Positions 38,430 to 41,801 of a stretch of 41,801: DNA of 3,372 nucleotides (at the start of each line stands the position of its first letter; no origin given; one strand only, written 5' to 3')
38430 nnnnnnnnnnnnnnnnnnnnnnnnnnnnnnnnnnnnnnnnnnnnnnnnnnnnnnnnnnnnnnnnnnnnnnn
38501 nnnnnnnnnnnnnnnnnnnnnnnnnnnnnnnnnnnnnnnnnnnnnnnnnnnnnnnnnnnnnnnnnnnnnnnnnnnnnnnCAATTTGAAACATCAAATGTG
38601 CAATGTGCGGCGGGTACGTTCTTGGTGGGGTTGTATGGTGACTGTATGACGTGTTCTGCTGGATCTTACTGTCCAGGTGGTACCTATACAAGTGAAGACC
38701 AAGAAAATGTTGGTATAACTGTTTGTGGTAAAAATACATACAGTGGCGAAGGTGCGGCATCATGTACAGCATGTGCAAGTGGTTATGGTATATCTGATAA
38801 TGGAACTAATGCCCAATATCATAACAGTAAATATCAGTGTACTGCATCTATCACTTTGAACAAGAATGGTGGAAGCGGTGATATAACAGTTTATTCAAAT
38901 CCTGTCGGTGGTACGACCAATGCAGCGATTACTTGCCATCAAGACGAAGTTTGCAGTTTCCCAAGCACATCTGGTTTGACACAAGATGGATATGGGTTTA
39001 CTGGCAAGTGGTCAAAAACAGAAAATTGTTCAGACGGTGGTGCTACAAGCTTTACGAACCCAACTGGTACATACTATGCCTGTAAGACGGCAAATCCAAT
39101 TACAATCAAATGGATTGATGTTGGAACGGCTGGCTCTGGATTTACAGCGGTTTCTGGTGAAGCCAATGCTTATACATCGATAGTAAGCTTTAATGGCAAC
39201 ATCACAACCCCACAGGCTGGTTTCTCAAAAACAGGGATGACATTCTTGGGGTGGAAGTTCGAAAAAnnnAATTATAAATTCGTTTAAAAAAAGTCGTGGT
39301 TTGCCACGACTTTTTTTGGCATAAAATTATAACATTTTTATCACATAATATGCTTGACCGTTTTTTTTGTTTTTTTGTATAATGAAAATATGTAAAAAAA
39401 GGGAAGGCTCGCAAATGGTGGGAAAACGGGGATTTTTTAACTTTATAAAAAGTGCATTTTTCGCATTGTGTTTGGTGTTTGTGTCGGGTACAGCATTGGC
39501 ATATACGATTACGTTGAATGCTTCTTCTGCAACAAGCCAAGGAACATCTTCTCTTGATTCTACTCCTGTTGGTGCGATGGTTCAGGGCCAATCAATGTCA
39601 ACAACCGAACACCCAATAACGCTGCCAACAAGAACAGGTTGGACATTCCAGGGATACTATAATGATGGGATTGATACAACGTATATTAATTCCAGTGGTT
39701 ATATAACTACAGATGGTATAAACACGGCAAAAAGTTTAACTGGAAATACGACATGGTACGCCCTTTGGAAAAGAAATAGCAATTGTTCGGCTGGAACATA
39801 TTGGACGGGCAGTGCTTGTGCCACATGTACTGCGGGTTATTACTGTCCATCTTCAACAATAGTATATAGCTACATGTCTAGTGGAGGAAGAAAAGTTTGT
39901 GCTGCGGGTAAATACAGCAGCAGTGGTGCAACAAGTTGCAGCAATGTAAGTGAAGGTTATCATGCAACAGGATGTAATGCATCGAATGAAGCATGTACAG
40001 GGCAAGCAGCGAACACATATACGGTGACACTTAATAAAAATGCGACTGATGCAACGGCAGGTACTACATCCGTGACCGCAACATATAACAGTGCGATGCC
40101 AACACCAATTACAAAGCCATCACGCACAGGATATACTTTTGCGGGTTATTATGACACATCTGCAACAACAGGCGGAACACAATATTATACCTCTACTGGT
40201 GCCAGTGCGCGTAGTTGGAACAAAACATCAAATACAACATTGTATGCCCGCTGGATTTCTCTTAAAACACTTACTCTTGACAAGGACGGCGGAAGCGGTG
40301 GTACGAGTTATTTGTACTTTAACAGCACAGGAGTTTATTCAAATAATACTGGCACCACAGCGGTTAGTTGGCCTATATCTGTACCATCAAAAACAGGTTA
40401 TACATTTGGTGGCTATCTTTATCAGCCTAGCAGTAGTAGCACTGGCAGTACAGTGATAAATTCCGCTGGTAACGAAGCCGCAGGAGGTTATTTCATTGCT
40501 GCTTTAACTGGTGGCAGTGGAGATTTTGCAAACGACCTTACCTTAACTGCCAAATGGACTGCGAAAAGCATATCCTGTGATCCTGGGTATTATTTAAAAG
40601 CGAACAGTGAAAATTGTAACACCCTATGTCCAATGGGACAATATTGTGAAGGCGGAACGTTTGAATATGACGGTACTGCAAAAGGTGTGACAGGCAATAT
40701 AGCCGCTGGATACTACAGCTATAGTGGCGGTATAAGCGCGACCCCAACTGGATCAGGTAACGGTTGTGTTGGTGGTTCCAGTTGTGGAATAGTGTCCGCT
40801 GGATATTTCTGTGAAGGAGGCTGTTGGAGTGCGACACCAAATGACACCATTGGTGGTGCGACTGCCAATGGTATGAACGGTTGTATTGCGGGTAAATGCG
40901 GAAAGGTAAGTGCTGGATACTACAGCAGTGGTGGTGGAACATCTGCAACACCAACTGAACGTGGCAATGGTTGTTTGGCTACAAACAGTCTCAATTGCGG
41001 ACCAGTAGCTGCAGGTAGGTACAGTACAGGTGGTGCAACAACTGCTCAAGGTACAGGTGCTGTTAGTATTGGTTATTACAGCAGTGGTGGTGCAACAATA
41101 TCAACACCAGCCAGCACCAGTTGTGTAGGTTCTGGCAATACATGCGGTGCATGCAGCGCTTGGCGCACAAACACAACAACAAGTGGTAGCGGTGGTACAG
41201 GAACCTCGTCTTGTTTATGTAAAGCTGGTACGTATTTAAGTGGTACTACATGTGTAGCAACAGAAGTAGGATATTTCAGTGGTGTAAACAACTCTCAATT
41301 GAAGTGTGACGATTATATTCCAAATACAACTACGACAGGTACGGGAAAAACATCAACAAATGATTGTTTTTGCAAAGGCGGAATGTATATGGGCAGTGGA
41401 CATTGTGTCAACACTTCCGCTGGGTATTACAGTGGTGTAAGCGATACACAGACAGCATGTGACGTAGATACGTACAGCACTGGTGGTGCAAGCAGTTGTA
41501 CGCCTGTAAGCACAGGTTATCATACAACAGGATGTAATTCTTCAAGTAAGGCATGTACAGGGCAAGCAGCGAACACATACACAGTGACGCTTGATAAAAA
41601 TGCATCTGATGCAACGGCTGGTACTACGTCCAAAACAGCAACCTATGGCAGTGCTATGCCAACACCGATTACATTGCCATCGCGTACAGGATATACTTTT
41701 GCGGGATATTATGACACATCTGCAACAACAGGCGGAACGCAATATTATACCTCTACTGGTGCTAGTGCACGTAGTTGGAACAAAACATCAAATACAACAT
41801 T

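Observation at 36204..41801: Two tandem giant surface proteins combining bacterial adhesin-type repeats with eukaryote-like Cys-rich repeats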

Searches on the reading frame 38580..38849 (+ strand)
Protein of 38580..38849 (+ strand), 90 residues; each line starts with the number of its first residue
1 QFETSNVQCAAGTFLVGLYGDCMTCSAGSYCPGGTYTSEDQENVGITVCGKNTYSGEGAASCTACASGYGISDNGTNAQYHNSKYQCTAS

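Call 14: search_protein_families(library=pfam, proteins=[window:38580-38849:+], max_evalue=10)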
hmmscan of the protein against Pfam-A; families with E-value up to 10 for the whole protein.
seq(90 aa): 5 families
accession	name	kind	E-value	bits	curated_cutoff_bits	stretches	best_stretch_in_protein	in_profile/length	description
PF24634.1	DUF7631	-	0.0046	17.9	27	1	20-36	4-20/50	Domain of unknown function (DUF7631)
PF00020.24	TNFR_c6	-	0.0076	17.1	29.4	2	9-38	1-28/39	TNFR/NGFR cysteine-rich region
PF07699.19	Ephrin_rec_like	-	0.16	12.2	23.1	1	53-69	2-18/48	Tyrosine-protein kinase ephrin type A/B receptor-like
PF07562.20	NCD3G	-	0.23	11.8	38.9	2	48-68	31-51/54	Nine Cysteines Domain of family 3 GPCR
PF20626.4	EGF_Sp38_C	-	5.6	7.5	24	1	48-67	21-40/50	Zona-pellucida-binding protein (Sp38) C-terminal EGF-like domain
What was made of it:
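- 38598..38837 (+): Cys-rich block 3 of A (residues 799-878), the most canonical units. Pfam scores are TNFR_c6 17.1 against 29.4 and Ephrin_rec_like 12.2 against 23.1 (call 14).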

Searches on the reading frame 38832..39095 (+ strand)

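Call 14: search_protein_families(library=pfam, proteins=[window:38832-39095:+], max_evalue=10)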
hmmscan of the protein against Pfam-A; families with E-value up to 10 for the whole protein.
seq(88 aa): 2 families
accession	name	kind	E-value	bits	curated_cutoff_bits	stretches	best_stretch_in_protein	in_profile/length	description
PF04151.21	PPC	-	0.067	14.5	25.9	1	6-46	16-59/70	Bacterial pre-peptidase C-terminal domain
PF01819.22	Levi_coat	-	0.068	13.6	25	1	6-28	5-27/132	Levivirus coat protein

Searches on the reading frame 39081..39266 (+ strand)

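Call 14: search_protein_families(library=pfam, proteins=[window:39081-39266:+], max_evalue=10)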
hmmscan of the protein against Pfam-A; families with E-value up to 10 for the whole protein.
seq(62 aa): 1 family
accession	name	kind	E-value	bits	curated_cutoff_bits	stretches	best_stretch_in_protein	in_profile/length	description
PF09479.16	Flg_new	-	0.0047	17.4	27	1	26-59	10-39/65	Listeria-Bacteroides repeat domain (List_Bact_rpt)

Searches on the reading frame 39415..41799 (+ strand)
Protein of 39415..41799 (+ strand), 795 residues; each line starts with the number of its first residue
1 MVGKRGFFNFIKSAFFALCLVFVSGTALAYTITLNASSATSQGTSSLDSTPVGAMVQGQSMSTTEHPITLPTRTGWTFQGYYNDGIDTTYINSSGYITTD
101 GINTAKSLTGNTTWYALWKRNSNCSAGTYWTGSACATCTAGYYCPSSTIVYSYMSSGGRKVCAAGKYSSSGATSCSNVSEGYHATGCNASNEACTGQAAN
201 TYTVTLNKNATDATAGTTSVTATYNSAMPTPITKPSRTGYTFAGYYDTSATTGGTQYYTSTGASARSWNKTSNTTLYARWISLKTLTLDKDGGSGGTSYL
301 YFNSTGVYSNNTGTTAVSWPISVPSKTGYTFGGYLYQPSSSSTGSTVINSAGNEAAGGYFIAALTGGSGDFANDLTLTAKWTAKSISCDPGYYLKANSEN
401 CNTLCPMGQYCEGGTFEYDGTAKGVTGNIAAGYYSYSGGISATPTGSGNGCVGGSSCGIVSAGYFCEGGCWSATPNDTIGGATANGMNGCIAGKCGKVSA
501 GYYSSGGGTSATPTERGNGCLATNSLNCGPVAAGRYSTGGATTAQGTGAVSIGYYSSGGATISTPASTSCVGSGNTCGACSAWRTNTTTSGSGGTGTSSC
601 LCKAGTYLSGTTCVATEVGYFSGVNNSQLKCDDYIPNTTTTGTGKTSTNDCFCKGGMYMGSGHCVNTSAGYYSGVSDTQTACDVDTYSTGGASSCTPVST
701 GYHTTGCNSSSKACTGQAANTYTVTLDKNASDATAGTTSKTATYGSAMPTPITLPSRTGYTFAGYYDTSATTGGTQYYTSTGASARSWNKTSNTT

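Call 6: search_protein_families(library=pfam, proteins=[window:39415-41799:+], max_evalue=1)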
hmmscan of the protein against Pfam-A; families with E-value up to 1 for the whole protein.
window:39415-41799:+ (795 aa): 1 family
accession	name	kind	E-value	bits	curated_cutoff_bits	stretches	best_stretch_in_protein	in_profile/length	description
PF09479.16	Flg_new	-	5.2e-11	42.9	27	2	202-278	1-64/65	Listeria-Bacteroides repeat domain (List_Bact_rpt)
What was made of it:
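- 40009..40563 (+): Flg_new units 2 and 3 of B (residues 199-282 and 285-383). Pfam Flg_new scores 42.9 bits for the whole of B (cut-off 27), best stretch 202-278 (call 6).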

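Call 7: search_protein_families(library=ncbifam, proteins=[window:39415-41799:+], max_evalue=0.01)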
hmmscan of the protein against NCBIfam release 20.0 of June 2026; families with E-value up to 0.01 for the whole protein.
window:39415-41799:+ (795 aa): 1 family
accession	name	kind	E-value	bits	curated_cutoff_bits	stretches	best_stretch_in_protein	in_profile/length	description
TIGR02543.1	List_Bact_rpt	repeat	2.2e-06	27.9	20.95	1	235-280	1-40/44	TIGR02543 family repeat protein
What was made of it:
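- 40009..40563 (+): TIGR02543 27.9 bits against cut-off 20.95 (call 7).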

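Call 16: find_related_loci(query=window:39415-41799:+, collection=genome_contigs, flank=10000)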
Query window:39415-41799:+ (795 aa) in genome_contigs; peptide patterns used: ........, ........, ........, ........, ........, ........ (x = any residue, [..] = any of these).
93 stretches matched a pattern; 53 encode a relative of the query (tblastn E <= 1e-3); 51 distinct loci.
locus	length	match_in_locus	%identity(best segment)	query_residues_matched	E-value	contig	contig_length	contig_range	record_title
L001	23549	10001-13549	36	21-795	2e-28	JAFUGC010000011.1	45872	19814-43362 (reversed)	MAG: Clostridia bacterium isolate RGIG4463 Roe_deer_Omasum-5__c3604, whole genome shotgun sequence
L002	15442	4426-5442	35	70-791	7e-34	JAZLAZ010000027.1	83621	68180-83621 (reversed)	MAG: Candidatus Enterousia sp. isolate T1900045067_TC20190061.MAGScoT_cleanbin_000021 SGB_4608_k141_2918824, whole genom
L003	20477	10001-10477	61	9-795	5e-34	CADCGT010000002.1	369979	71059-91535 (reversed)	MAG: uncultured proteobacterium isolate RUG14636 genome assembly, contig: RUG14636_asm_2, whole genome shotgun sequence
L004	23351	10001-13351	35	137-449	2e-31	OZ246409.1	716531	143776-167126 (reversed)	MAG: uncultured Muribaculaceae bacterium isolate SRP089250_co1_503 genome assembly, chromosome: 1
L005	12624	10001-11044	48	69-795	8e-31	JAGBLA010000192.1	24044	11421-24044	MAG: Ruminiclostridium sp. isolate RGIG9212 Water_deer_Rumen-1__c386791, whole genome shotgun sequence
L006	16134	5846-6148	68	185-795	9e-31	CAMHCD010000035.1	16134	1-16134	MAG: uncultured Clostridia bacterium isolate SRR11784285_bin.12_metaWRAP_v1.3_MAG genome assembly, contig: ERZ12202772.2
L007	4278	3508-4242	45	29-795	3e-30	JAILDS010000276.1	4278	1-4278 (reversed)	MAG: Clostridia bacterium isolate RUI026 k141_3805997_flag=0_multi=8.8878_len=4278, whole genome shotgun sequence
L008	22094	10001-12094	37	7-795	8e-30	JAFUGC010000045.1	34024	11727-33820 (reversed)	MAG: Clostridia bacterium isolate RGIG4463 Roe_deer_Omasum-5__c238273, whole genome shotgun sequence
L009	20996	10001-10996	78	200-795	2e-29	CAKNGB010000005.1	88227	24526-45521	MAG TPA_asm: uncultured Clostridia bacterium isolate ERR3414586_bin.3_metaWRAP_v1.1_MAG genome assembly, contig: NODE_39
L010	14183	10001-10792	42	21-795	7e-29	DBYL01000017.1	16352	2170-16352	MAG TPA_asm: Bacteroidales bacterium UBA1187 UBA1187_contig_1175, whole genome shotgun sequence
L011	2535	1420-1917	54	199-795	1e-28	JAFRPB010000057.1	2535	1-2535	MAG: Clostridia bacterium isolate RGIG2671 Goat_Omasum-2__c165802, whole genome shotgun sequence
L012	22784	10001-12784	46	53-795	1e-27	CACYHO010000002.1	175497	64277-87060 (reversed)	MAG: uncultured proteobacterium isolate RUG11949 genome assembly, contig: RUG11949_asm_2, whole genome shotgun sequence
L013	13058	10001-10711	42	30-795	1e-27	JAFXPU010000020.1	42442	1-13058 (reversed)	MAG: Bacilli bacterium isolate RGIG6635 Sheep_Rumen-1__c1294552, whole genome shotgun sequence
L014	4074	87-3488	41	31-795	5e-27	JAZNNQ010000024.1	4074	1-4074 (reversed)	MAG: Eubacteriales bacterium isolate T1900044654_TS20190120.MAGScoT_cleanbin_000015 SGB_1466_k141_848668, whole genome s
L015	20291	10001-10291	64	200-795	8e-27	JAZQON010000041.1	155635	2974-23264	MAG: Acutalibacteraceae bacterium isolate T1900045243_TH20190013.MAGScoT_cleanbin_000004 SGB_5583_k141_3488973, whole ge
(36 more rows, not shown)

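Call 23: find_homologous_proteins(query=window:39415-41799:+)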
Query window:39415-41799:+ (795 aa): 541 proteins with E <= 0.001 among 8000 candidates; the best 120 are listed.
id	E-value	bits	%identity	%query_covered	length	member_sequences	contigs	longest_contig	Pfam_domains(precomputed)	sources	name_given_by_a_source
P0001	1.9e-187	643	63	23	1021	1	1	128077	-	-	-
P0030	2.7e-145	504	51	17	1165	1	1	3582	PF09479.17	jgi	jgi:uncharacterized repeat protein (TIGR02543 family)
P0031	7.6e-135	469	45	23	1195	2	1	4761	PF09479.17,PF13306.13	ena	-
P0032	7.1e-131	456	36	41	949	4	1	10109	PF09479.17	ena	-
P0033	7.2e-117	410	38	33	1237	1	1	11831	PF09479.17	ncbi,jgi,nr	ncbi:MAG: InlB B-repeat-containing protein [Opitutaceae bacterium]|jgi:uncharacterized repeat protei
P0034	4.9e-94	335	38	42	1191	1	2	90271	PF09479.17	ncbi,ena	-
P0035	5.6e-90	321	35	33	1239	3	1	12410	PF09479.17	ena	-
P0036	3.3e-89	319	37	45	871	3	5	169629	PF09479.17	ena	-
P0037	2.0e-87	313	68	12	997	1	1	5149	PF09479.17,PF24738.2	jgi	jgi:uncharacterized repeat protein (TIGR02543 family)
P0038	9.5e-85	304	35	34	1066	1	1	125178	PF14312.13,PF09479.17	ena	-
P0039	2.1e-76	276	48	24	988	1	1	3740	PF09479.17,PF04151.22,PF13004.14,PF18998.7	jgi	-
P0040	1.2e-75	274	52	14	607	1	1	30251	PF09479.17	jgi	-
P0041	7.5e-75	271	38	41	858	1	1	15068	PF09479.17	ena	-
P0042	1.2e-74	270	36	39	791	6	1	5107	PF09479.17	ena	-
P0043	7.1e-74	268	36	46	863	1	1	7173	PF09479.17,PF01471.24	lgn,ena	-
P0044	2.3e-70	256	46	24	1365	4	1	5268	PF09479.17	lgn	-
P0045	1.9e-67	247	38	35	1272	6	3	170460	PF09479.17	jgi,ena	-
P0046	2.3e-66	243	47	23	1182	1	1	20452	PF09479.17,PF07963.18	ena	-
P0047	3.0e-66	243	46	27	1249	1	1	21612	PF09479.17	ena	-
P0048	4.9e-66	242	44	22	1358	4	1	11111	PF09479.17,PF05345.19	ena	-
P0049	6.4e-66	242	45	32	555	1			PF09479.17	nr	nr:InlB B-repeat-containing protein [Clostridia bacterium]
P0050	7.2e-66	241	49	17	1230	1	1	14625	PF09479.17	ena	-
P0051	1.4e-65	240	35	34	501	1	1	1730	PF09479.17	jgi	jgi:uncharacterized repeat protein (TIGR02543 family)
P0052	1.4e-65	240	40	20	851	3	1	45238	PF09479.17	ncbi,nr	ncbi:MAG: InlB B-repeat-containing protein, partial [Kiritimatiellae bacterium]|nr:InlB B-repeat-con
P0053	2.7e-65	239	49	17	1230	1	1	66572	PF09479.17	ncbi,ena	-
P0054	2.7e-65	239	49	17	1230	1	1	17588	PF09479.17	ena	-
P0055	3.0e-65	239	35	46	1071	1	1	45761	PF09479.17,PF07963.18,PF26707.1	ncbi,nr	ncbi:MAG: InlB B-repeat-containing protein [Candidatus Gracilibacteria bacterium]|nr:InlB B-repeat-c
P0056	7.9e-65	238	49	17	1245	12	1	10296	PF09479.17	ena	-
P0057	1.3e-64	237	49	17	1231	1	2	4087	PF09479.17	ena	-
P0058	3.6e-64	236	48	18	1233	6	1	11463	PF09479.17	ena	-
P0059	6.6e-64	235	51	17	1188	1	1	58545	PF09479.17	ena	-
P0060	1.6e-63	234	42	35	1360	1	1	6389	PF09479.17,PF18998.7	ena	-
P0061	1.1e-62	231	34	39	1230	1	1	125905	PF09479.17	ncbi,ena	-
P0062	1.5e-62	230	35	46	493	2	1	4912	PF09479.17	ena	-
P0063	1.6e-62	230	48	17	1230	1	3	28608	PF09479.17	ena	-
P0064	2.0e-62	230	38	37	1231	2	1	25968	PF09479.17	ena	-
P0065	2.7e-62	230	47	24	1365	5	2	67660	PF09479.17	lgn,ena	-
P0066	9.5e-62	228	34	39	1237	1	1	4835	PF09479.17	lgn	-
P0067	1.5e-61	227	40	24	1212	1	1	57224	PF09479.17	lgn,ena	-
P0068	5.3e-61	225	54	19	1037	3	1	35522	PF09479.17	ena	-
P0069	1.1e-60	224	35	33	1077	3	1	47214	PF09479.17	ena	-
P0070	1.1e-60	224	46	25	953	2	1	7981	PF09479.17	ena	-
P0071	3.0e-60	223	32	41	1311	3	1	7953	PF09479.17,PF00415.25,PF18998.7,PF13540.13,PF25384.2,PF25390.2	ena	-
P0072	3.2e-60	223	33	40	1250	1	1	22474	PF09479.17,PF00092.35,PF13519.13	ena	-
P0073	4.6e-60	222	42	24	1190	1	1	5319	PF09479.17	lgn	-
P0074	3.7e-59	219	38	34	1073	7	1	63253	PF09479.17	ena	-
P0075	6.0e-59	218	42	32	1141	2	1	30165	PF09479.17,PF18998.7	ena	-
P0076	1.3e-58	217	34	34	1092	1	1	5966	PF09479.17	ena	-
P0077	2.7e-58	216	37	17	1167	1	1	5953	PF09479.17,PF18962.8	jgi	jgi:uncharacterized repeat protein (TIGR02543 family)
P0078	8.7e-58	215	46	17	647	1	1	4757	PF09479.17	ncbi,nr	ncbi:MAG: InlB B-repeat-containing protein, partial [Clostridiales bacterium]|nr:InlB B-repeat-conta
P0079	4.2e-57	212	36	34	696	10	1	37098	PF09479.17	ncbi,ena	-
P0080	1.2e-56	211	39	33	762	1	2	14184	PF09479.17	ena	-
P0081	1.3e-56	211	31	36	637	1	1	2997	PF09479.17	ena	-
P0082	8.4e-56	208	37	35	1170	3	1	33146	PF09479.17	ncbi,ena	-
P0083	1.3e-55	207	55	12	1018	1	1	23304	PF09479.17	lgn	-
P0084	2.0e-55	207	33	46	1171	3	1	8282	PF09479.17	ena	-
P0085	7.5e-55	205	42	32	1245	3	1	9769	PF09479.17,PF12810.14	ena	-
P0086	7.7e-55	205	42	28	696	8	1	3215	PF09479.17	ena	-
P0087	1.5e-54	204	52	17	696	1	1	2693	PF09479.17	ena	-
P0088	2.9e-54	203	40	38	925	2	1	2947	PF05257.23,PF09479.17,PF14200.13,PF00652.29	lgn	-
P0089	2.9e-53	200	39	35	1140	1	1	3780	PF09479.17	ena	-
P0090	3.1e-53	200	51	17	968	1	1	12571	PF09479.17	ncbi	-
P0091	4.3e-53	199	45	23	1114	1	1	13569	PF09479.17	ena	-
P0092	4.7e-53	199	35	33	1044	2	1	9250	PF22479.3,PF09479.17,PF13306.13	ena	-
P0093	1.3e-52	198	41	28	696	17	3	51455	PF09479.17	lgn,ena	-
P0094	2.3e-52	197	38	38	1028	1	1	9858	PF09479.17,PF00404.25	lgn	-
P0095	4.1e-52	196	44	21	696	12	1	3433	PF09479.17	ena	-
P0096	1.9e-51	194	29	47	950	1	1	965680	PF09479.17,PF18998.7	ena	-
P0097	2.3e-51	193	45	22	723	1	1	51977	PF09479.17,PF08481.17,PF07581.18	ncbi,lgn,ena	-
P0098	7.4e-51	192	55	17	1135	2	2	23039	PF09479.17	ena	-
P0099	7.9e-51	192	38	33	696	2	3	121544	PF09479.17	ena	-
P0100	7.5e-50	188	34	28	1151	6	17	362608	PF09479.17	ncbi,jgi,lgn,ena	-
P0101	7.8e-50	188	32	47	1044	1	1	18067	PF09479.17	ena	-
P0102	1.9e-49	187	33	41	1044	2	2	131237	PF09479.17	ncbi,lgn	-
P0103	2.1e-49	187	43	29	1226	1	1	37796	PF09479.17,PF12671.14,PF18962.8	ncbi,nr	ncbi:hypothetical protein FACS189434_08500 [Bacteroidia bacterium]|nr:hypothetical protein FACS18943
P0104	2.3e-49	187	37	23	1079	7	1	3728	PF09479.17,PF07603.18,PF18998.7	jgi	jgi:uncharacterized repeat protein (TIGR02543 family)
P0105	8.6e-49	185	44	21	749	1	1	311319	PF14312.13,PF09479.17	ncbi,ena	-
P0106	1.1e-48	185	39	32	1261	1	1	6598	PF09479.17,PF18962.8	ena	-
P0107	1.8e-48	184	38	36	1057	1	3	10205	PF09479.17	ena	-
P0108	3.3e-48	183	34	45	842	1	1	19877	PF21722.5,PF09479.17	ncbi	ncbi:MAG: InlB B-repeat-containing protein [Bacilli bacterium]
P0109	7.5e-48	182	38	38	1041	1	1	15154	PF09479.17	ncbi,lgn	-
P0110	9.3e-48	181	33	41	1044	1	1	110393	PF09479.17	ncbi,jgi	jgi:uncharacterized repeat protein (TIGR02543 family)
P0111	1.0e-47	181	32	42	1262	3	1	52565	PF09479.17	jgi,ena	-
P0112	1.2e-47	181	44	24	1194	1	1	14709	PF09479.17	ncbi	-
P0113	3.3e-47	180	41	27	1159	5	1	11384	PF09479.17,PF13306.13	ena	-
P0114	3.6e-47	180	32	42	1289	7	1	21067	PF09479.17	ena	-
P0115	4.3e-47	179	40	33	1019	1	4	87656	PF21722.5,PF09479.17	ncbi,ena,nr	ncbi:MAG: InlB B-repeat-containing protein [Clostridia bacterium]|nr:InlB B-repeat-containing protei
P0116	5.0e-47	179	41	25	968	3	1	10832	PF09479.17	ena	-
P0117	6.4e-47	179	33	46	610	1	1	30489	PF09479.17,PF07963.18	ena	-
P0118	8.3e-47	178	48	17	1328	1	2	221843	PF09479.17,PF22352.3,PF22544.3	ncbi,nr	ncbi:MAG: InlB B-repeat-containing protein [Verrucomicrobiae bacterium]|nr:InlB B-repeat-containing 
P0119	8.4e-47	178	44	17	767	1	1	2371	PF09479.17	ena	-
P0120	9.3e-47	178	48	23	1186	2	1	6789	PF09479.17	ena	-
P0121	1.4e-46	178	53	17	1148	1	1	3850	PF09479.17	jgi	-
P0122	2.2e-46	177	46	19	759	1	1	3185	PF09479.17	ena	-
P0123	2.3e-46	177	48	26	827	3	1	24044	PF09479.17,PF18657.7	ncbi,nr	ncbi:MAG: InlB B-repeat-containing protein [Ruminiclostridium sp.]|nr:InlB B-repeat-containing prote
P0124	3.7e-46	176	42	29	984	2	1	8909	PF09479.17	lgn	-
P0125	6.3e-46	175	41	25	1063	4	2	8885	PF09479.17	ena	-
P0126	6.4e-46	175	44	24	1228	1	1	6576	PF09479.17,PF18998.7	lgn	-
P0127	9.5e-46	175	40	25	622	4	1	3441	PF09479.17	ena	-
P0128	1.1e-45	175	47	17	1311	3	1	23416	PF09479.17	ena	-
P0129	1.1e-45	175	41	25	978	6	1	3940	PF09479.17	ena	-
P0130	1.2e-45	174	60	13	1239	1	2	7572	PF09479.17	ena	-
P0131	2.9e-45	173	40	28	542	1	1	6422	PF09479.17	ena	-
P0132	4.5e-45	173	54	13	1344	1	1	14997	PF09479.17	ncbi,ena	-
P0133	5.0e-45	172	45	24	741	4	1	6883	PF09479.17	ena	-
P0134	1.1e-44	171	31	47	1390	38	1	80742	PF09471.16,PF09479.17,PF13306.13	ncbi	-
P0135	1.8e-44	171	53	17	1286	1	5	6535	PF16107.11,PF09479.17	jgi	-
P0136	2.9e-44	170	31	47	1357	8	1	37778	PF09479.17,PF13306.13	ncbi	-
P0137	3.0e-44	170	52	17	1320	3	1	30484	PF09479.17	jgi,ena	-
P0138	9.4e-44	168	43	23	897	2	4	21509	PF09479.17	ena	-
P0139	1.4e-43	168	40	25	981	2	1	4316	PF09479.17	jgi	-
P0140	1.5e-43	168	41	25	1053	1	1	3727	PF09479.17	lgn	-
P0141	4.3e-43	166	32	39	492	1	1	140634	PF09479.17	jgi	-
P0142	6.3e-43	166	55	15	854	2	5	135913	PF09479.17,PF08481.17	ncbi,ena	-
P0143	7.3e-43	165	32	50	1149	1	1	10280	PF09479.17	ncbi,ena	-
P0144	1.1e-42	165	44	23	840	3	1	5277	PF09479.17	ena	-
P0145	1.3e-42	164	39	25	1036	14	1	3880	PF09479.17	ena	-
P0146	1.4e-42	164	59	17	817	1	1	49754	PF09479.17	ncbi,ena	-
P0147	1.7e-42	164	50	18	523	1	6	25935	PF09479.17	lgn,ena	-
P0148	1.9e-42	164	41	25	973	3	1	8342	PF09479.17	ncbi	-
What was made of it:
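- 39415..41801 (+): Gene B, incomplete; 795 codons are visible and the ORF runs off the window. No full-length product was found in the protein database (call 23).
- Tried and rejected: The homologue search with B did not return its full-length product (call 23).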

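Call 38: search_solved_structures(query=window:39415-41799:+, max_evalue=1, show_alignments=2)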
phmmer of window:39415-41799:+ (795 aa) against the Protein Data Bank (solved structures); distinct sequences matched with E-value up to 1: 0.

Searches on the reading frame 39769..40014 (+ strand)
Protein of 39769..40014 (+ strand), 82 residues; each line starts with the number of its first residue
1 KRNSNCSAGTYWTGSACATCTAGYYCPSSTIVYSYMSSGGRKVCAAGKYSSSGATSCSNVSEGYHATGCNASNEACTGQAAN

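Call 91: search_protein_families(library=pfam, proteins=[window:39769-40014:+], max_evalue=10)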
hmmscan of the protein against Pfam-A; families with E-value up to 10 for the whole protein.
seq(82 aa): 0 families

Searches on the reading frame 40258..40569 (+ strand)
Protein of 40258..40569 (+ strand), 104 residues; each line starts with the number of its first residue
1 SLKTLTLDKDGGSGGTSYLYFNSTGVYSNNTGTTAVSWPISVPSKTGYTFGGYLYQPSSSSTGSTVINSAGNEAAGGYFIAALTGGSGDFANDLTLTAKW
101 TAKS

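Call 91: search_protein_families(library=pfam, proteins=[window:40258-40569:+], max_evalue=10)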
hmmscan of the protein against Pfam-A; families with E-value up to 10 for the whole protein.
seq(104 aa): 1 family
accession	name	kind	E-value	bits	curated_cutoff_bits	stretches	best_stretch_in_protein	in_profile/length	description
PF09479.16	Flg_new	-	0.013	16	27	1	4-52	2-37/65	Listeria-Bacteroides repeat domain (List_Bact_rpt)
